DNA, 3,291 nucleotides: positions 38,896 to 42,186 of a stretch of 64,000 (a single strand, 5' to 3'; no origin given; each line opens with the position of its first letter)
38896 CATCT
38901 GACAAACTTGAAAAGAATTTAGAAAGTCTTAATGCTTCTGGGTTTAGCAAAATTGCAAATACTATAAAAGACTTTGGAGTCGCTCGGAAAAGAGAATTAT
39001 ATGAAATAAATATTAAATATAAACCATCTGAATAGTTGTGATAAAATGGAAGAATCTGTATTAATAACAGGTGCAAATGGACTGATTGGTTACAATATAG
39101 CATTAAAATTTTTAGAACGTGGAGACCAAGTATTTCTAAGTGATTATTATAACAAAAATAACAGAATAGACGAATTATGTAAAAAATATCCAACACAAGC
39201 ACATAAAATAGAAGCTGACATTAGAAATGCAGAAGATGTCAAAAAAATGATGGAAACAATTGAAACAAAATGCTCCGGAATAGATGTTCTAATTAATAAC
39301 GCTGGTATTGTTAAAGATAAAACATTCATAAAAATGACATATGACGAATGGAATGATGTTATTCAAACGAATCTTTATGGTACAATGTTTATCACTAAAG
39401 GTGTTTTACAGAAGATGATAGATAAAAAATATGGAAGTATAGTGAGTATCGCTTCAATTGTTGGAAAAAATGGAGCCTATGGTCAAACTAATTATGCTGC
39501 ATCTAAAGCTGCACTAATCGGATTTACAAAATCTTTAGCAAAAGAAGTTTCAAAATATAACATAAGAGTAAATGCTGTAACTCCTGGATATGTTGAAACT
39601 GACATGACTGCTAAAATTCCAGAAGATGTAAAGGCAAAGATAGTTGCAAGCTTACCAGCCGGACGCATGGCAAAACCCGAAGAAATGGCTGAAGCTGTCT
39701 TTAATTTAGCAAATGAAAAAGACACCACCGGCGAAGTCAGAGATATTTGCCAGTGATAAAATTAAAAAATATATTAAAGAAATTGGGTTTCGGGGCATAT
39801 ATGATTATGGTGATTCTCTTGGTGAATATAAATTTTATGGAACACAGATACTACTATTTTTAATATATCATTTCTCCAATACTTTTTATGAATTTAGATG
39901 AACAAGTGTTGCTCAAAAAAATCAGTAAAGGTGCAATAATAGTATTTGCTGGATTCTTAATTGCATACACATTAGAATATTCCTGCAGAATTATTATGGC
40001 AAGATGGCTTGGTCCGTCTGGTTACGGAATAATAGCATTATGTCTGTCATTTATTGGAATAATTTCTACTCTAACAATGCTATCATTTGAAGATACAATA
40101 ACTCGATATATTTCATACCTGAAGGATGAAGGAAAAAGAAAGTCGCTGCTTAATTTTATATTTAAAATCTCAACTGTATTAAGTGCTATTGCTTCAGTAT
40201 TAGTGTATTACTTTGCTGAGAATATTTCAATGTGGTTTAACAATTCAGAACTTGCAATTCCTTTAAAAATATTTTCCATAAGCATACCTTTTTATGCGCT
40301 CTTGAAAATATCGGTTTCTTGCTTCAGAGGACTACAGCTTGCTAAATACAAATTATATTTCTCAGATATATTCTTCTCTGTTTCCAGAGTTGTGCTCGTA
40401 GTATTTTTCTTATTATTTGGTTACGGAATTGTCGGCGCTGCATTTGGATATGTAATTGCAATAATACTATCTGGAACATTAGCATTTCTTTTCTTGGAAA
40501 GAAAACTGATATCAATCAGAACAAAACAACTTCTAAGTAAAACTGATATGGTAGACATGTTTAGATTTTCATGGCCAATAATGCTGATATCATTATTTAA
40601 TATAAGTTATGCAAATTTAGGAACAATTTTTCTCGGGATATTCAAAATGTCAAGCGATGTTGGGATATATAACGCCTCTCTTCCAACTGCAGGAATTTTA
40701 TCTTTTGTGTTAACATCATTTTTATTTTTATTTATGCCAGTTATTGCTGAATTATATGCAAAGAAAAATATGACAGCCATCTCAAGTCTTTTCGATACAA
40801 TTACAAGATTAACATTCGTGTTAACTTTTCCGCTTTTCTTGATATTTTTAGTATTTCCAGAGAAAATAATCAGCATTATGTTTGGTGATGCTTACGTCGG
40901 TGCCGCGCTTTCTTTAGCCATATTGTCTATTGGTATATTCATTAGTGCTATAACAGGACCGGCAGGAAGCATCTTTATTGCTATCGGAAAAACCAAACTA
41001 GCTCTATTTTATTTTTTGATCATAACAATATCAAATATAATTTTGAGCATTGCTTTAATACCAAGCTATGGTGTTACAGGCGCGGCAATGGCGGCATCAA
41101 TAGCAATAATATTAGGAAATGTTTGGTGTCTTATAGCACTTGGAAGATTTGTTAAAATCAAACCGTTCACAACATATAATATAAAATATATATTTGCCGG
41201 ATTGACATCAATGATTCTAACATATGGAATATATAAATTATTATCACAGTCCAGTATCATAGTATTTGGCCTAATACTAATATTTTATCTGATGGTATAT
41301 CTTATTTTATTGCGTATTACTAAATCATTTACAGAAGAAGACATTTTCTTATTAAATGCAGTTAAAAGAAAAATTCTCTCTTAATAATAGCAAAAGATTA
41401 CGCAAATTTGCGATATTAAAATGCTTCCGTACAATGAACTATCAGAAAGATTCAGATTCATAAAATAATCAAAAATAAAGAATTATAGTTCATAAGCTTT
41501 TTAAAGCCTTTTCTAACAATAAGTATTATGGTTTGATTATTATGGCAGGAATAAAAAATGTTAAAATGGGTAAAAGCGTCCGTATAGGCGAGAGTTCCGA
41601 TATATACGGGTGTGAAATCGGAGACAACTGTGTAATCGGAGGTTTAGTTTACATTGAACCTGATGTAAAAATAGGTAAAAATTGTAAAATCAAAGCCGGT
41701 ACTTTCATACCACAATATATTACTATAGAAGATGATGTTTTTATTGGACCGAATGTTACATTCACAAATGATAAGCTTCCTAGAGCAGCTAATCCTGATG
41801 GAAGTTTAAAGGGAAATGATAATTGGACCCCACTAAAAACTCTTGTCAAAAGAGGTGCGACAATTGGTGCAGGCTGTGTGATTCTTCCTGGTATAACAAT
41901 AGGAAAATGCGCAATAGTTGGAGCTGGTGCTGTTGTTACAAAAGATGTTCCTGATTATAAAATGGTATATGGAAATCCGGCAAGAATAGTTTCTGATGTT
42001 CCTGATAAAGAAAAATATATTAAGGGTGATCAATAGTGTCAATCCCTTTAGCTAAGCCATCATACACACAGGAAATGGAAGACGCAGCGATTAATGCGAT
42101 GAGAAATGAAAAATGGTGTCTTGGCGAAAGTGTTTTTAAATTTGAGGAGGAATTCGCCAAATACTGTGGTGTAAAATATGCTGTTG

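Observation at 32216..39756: Bacterial lipid-A-style acylation kit in an archaeon: LpxA-like, FabG-like, ceramidase-like amidase and acyl-CoA synthetase next to a 3-amino-sugar cassette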

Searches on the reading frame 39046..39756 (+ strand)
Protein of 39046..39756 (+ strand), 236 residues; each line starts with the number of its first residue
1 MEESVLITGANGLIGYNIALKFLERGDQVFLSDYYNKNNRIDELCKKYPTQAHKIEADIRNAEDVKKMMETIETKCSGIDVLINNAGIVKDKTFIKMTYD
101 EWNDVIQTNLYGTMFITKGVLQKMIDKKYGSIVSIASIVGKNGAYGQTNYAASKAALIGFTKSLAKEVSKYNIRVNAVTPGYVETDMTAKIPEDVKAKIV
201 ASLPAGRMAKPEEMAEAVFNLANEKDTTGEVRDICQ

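Call 3: search_protein_families(library=pfam, proteins=[window:39046-39756:+], max_evalue=0.01)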
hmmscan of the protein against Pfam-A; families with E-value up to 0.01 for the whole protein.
window:39046-39756:+ (236 aa): 9 families
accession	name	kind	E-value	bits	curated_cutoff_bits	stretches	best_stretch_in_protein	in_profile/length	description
PF00106.31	adh_short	-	3.7e-57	193.4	26.6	1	5-194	3-193/195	short chain dehydrogenase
PF13561.12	adh_short_C2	-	1.3e-55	189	27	1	14-225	8-220/236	Enoyl-(Acyl carrier protein) reductase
PF08659.16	KR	-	6.8e-19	68.9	22.6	1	5-164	3-163/180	KR domain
PF16363.11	GDP_Man_Dehyd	-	1.3e-06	28.5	27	1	6-156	1-159/332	GDP-mannose 4,6 dehydratase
PF01370.27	Epimerase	-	1.7e-06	28.1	20.9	1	5-168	1-160/240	NAD dependent epimerase/dehydratase family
PF01073.25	3Beta_HSD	-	7.8e-05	22.3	22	1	6-126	1-109/280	3-beta hydroxysteroid dehydrogenase/isomerase family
PF02719.21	Polysacc_synt_2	-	0.00062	19.5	20.2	1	5-127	1-122/293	Polysaccharide biosynthesis protein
PF23441.1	SDR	-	0.0015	18.4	27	1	108-213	121-230/258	SDR-like rossmann domain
PF21394.3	Beta-ketacyl_N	-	0.0084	16.2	26.9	0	98-179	82-154/170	Beta-ketoacyl synthase-like, N-terminal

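Call 4: search_protein_families(library=ncbifam, proteins=[window:39046-39756:+], max_evalue=0.01)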
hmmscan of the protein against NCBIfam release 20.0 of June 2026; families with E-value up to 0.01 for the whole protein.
window:39046-39756:+ (236 aa): 247 families (the best 25 are shown)
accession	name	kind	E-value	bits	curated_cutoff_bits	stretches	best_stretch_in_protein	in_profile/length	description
TIGR01830.1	3oxo_ACP_reduc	equivalog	1e-73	248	297.75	1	5-229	1-229/239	3-oxoacyl-[acyl-carrier-protein] reductase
NF009466.0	PRK12826.1-2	subfamily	2.7e-67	226.8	222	1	2-225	3-229/248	3-oxoacyl-ACP reductase FabG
TIGR01829.1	AcAcCoA_reduct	subfamily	7.3e-67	225.5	302.1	1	6-226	4-226/242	acetoacetyl-CoA reductase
NF004198.0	PRK05653.1-3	equivalog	9e-67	225.1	296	1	3-233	8-241/248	3-oxoacyl-ACP reductase FabG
NF009464.0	PRK12824.1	subfamily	9.6e-65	218.6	269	1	1-231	1-235/245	3-oxoacyl-ACP reductase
NF004197.0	PRK05653.1-1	equivalog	3.1e-63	213.7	332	1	3-225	8-231/249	3-oxoacyl-ACP reductase FabG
NF004199.0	PRK05653.1-4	equivalog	7.5e-61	205.8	301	1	3-226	6-231/247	3-oxoacyl-ACP reductase FabG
NF047420.2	EF_P_mod_YmfI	equivalog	2e-55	188.1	238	1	5-225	2-220/236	elongation factor P 5-aminopentanone reductase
NF053542.1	FlxB_rubin_SDR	equivalog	3.3e-55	187.4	340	1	5-234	3-235/239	flexirubin biosynthesis SDR family reductase FlxB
NF009547.0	PRK12936.1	subfamily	4.1e-55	187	436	1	5-225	9-227/245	3-ketoacyl-(acyl-carrier-protein) reductase NodG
NF042966.1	AcAcCoAred_PhaB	equivalog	8.9e-55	185.9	436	1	3-221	9-218/240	acetoacetyl-CoA reductase PhaB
NF006110.0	PRK08261.1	equivalog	2.4e-53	181.6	410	1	4-231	216-443/454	3-oxoacyl-ACP reductase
NF009546.0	PRK12935.1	equivalog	5.5e-53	180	418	1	6-224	10-230/247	acetoacetyl-CoA reductase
NF006072.0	PRK08217.1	subfamily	1.4e-51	175.7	298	1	3-233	6-246/253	3-ketoacyl-(acyl-carrier-protein) reductase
NF004200.0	PRK05653.1-5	equivalog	4.6e-50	170.4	273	1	1-225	1-226/242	3-oxoacyl-ACP reductase FabG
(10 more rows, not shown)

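Call 50: search_solved_structures(query=window:39046-39756:+, max_evalue=1e-30, show_alignments=1)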
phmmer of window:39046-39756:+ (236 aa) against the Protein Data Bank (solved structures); distinct sequences matched with E-value up to 1e-30: 78 (the best 60 are shown).
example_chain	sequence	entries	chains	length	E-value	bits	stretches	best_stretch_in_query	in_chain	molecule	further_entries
2et6_A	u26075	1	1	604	5.8e-60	206.2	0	3-193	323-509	(3R)-hydroxyacyl-CoA dehydrogenase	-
2p68_A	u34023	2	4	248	5.7e-56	193.1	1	6-231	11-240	3-oxoacyl-[acyl-carrier-protein] reductase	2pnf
2c07_A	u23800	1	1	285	1.7e-52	181.8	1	5-225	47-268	3-OXOACYL-(ACYL-CARRIER PROTEIN) REDUCTASE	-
2uvd_A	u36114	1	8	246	8e-48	166.5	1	5-226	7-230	3-OXOACYL-(ACYL-CARRIER-PROTEIN) REDUCTASE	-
6t5x_A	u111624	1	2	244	1.9e-47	165.3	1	5-226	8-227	3-oxoacyl-[acyl-carrier-protein] reductase FabG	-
6t7m_A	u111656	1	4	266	2.6e-47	164.8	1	5-226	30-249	3-oxoacyl-[acyl-carrier-protein] reductase FabG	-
6t77_A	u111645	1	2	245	3.7e-47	164.3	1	5-226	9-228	3-oxoacyl-ACP reductase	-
1i01_A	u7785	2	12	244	8.6e-47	163.2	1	5-226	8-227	BETA-KETOACYL [ACP] REDUCTASE | 3-oxoacyl-[acyl-carrier protein] reductase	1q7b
7emg_A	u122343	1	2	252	1.8e-46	162.1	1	4-225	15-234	3-oxoacyl-[acyl-carrier-protein] reductase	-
4wjz_A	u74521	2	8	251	2.4e-46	161.7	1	5-225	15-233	3-oxoacyl-[acyl-carrier-protein] reductase FabG | 3-oxoacyl-[acyl-carrier protein] reductase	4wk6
4kms_A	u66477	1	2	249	2.6e-46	161.6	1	1-225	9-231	Acetoacetyl-CoA reductase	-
1q7c_A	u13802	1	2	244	3e-46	161.4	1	5-226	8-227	3-oxoacyl-[acyl-carrier protein] reductase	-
4nbu_A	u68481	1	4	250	3.9e-46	161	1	4-225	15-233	3-oxoacyl-(Acyl-carrier-protein) reductase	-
3op4_A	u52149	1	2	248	8.3e-46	159.9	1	5-225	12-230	3-oxoacyl-[acyl-carrier protein] reductase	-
3rro_A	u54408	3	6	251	8.6e-46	159.9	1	5-225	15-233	3-ketoacyl-(acyl-carrier-protein) reductase | 3-oxoacyl-[acyl-carrier protein] reductase | 3-oxoacyl-[acyl-carrier-protein] reductase FabG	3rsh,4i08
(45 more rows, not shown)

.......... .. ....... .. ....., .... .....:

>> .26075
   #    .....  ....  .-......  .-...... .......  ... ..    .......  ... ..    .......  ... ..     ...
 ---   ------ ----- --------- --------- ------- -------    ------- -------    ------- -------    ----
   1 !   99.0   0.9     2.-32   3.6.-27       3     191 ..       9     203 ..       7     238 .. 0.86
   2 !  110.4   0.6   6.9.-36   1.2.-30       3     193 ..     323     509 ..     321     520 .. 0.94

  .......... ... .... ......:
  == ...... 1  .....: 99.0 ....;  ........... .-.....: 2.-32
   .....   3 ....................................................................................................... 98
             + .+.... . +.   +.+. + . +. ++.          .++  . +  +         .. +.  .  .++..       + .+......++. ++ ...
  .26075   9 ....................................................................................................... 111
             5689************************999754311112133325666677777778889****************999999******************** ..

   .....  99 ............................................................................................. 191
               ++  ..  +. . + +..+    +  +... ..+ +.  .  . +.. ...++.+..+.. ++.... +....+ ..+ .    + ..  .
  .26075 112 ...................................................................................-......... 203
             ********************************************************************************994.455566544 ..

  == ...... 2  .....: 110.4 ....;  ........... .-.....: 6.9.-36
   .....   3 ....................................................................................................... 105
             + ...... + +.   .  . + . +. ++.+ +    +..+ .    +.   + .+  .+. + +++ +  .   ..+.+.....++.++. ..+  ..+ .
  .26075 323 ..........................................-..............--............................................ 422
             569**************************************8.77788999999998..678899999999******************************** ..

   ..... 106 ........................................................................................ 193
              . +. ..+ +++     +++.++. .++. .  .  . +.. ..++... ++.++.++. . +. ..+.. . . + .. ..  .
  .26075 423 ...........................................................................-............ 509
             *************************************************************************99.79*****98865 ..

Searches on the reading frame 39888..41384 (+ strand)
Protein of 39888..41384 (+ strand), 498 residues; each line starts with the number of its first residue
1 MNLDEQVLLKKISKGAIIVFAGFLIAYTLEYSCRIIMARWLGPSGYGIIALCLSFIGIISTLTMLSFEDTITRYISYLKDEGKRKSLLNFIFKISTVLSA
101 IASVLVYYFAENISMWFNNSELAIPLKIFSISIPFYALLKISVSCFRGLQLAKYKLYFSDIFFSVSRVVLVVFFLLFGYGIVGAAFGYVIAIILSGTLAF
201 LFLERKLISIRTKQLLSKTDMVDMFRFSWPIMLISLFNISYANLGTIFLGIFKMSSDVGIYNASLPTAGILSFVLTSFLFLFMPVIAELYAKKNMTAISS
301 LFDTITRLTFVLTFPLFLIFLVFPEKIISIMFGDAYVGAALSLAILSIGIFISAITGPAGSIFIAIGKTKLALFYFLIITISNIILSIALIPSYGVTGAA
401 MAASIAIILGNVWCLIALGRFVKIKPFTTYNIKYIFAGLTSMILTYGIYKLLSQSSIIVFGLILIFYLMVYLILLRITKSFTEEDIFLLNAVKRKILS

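Call 3: search_protein_families(library=pfam, proteins=[window:39888-41384:+], max_evalue=0.01)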
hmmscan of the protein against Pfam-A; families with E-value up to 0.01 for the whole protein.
window:39888-41384:+ (498 aa): 4 families
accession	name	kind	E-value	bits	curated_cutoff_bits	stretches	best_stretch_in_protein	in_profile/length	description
PF01943.22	Polysacc_synt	-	1.3e-31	110.5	28.2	1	14-289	3-273/274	Polysaccharide biosynthesis protein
PF13440.11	Polysacc_synt_3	-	2.2e-23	83.4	23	1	36-338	1-290/293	Polysaccharide biosynthesis protein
PF03023.19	MurJ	-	1e-08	34.7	27.4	1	86-446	54-428/451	Lipid II flippase MurJ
PF01554.23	MatE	-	2.6e-08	34.2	24.9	1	230-387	1-159/161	MatE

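Call 4: search_protein_families(library=ncbifam, proteins=[window:39888-41384:+], max_evalue=0.01)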
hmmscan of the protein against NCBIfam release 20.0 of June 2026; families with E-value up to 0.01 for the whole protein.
window:39888-41384:+ (498 aa): 7 families
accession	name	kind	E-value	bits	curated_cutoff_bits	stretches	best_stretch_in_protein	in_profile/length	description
TIGR02900.1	spore_V_B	equivalog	5.9e-20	71.5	372.3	2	265-474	278-488/488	stage V sporulation protein B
TIGR00797.1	matE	subfamily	3.8e-17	62.3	147.4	2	280-427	50-201/396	MATE family efflux transporter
NF058658.1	Oglyco_Wzx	exception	1.9e-10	40.4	720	1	5-482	3-467/478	O-glycosylation flippase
NF007773.0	PRK10459.1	equivalog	1.7e-09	37.2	273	1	33-477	28-466/492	MOP flippase family protein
NF050818.1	PolSacchBiosHfsF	equivalog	9.1e-09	34.8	700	1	35-432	25-416/468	polysaccharide biosynthesis protein HfsF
TIGR01695.1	murJ_mviN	equivalog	1.1e-07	31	235.55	1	261-478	263-499/506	murein biosynthesis integral membrane protein MurJ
NF047674.1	TeichurnBiosyTuaB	equivalog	0.00024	20.3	580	1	35-475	31-466/469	teichuronic acid biosynthesis protein TuaB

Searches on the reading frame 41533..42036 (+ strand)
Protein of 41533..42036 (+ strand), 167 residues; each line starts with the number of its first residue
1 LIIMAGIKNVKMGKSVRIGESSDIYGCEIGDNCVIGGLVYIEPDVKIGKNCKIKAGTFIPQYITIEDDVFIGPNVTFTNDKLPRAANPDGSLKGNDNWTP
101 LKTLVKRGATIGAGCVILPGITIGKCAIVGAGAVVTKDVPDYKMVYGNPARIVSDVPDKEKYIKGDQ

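Call 3: search_protein_families(library=pfam, proteins=[window:41533-42036:+], max_evalue=0.01)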
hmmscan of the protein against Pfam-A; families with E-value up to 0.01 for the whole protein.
window:41533-42036:+ (167 aa): 5 families
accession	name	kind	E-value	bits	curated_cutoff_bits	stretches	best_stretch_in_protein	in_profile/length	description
PF00132.30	Hexapep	-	2.7e-24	84.3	27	2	26-59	1-34/36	Bacterial transferase hexapeptide (six repeats)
PF14602.12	Hexapep_2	-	1.4e-14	53.9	27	2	29-59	4-32/34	Hexapeptide repeat of succinyl-transferase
PF25084.1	LbH_EIF2B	-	1.6e-09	38.2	54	1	8-75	20-91/105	EIF2B subunit epsilon LbH domain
PF25087.1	GMPPB_C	-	9.7e-05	22.5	39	0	36-72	2-38/110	GMPPB C-terminal domain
PF24894.1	Hexapep_GlmU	-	0.0011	19.5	23.3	0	26-74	40-86/104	GlmU-like, C-terminal hexapeptide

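Call 4: search_protein_families(library=ncbifam, proteins=[window:41533-42036:+], max_evalue=0.01)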
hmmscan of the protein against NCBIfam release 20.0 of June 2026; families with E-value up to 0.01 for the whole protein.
window:41533-42036:+ (167 aa): 50 families (the best 25 are shown)
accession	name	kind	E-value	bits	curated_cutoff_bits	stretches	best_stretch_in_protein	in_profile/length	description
TIGR03570.1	NeuD_NnaD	subfamily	1.4e-24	86.8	160.8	2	104-151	155-202/202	NeuD/PglB/VioB family sugar acetyltransferase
NF007076.0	PRK09527.1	equivalog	8e-18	64.6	347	2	63-161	96-190/203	galactoside O-acetyltransferase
TIGR03532.1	DapD_Ac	equivalog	1.2e-17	64.4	231.75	1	109-161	167-219/231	2,3,4,5-tetrahydropyridine-2,6-dicarboxylate N-acetyltransferase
NF058585.1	HptprglPActTf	PfamEq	2.5e-17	63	300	1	109-160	113-164/172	heptaprenylglyceryl phosphate O-acetyltransferase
NF007240.0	PRK09677.1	equivalog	2.6e-16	59.7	243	1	42-156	63-184/192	putative lipopolysaccharide biosynthesis O-acetyl transferase WbbJ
TIGR03308.1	phn_thr-fam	hypoth_equivalog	3.4e-16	59.7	201.65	1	110-154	116-160/204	phosphonate metabolim protein, transferase hexapeptide repeat family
NF041874.1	EPS_EpsC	equivalog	3.8e-16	59.3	150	1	104-154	115-165/168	serine O-acetyltransferase EpsC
NF007499.0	PRK10092.1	equivalog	4e-15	56.1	314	2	106-154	133-181/183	maltose O-acetyltransferase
TIGR01173.1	glmU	equivalog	6.2e-15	55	366.85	2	101-150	390-439/452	bifunctional UDP-N-acetylglucosamine diphosphorylase/glucosamine-1-phosphate N-acetyltransferase GlmU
NF050158.1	CarbAnhydGPos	equivalog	1.1e-14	54.5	250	1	103-160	88-147/172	gamma carbonic anhydrase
NF002060.0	PRK00892.1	subfamily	1.1e-14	54.3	207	2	9-76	113-181/345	UDP-3-O-(3-hydroxymyristoyl)glucosamine N-acyltransferase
TIGR01853.1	lipid_A_lpxD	equivalog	2.9e-13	49.5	242.5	1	11-75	106-171/325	UDP-3-O-(3-hydroxymyristoyl)glucosamine N-acyltransferase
NF000311.1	Vat_ABCDEFH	equivalog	9.3e-13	48.2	300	1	103-159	111-167/201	Vat family streptogramin A O-acetyltransferase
NF003657.0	PRK05289.1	equivalog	2.2e-12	46.6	226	2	105-152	145-192/264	acyl-ACP--UDP-N-acetylglucosamine O-acyltransferase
NF007797.0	PRK10502.1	subfamily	2.6e-12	46.8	192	1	105-154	128-177/183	WcaF family extracellular polysaccharide biosynthesis acetyltransferase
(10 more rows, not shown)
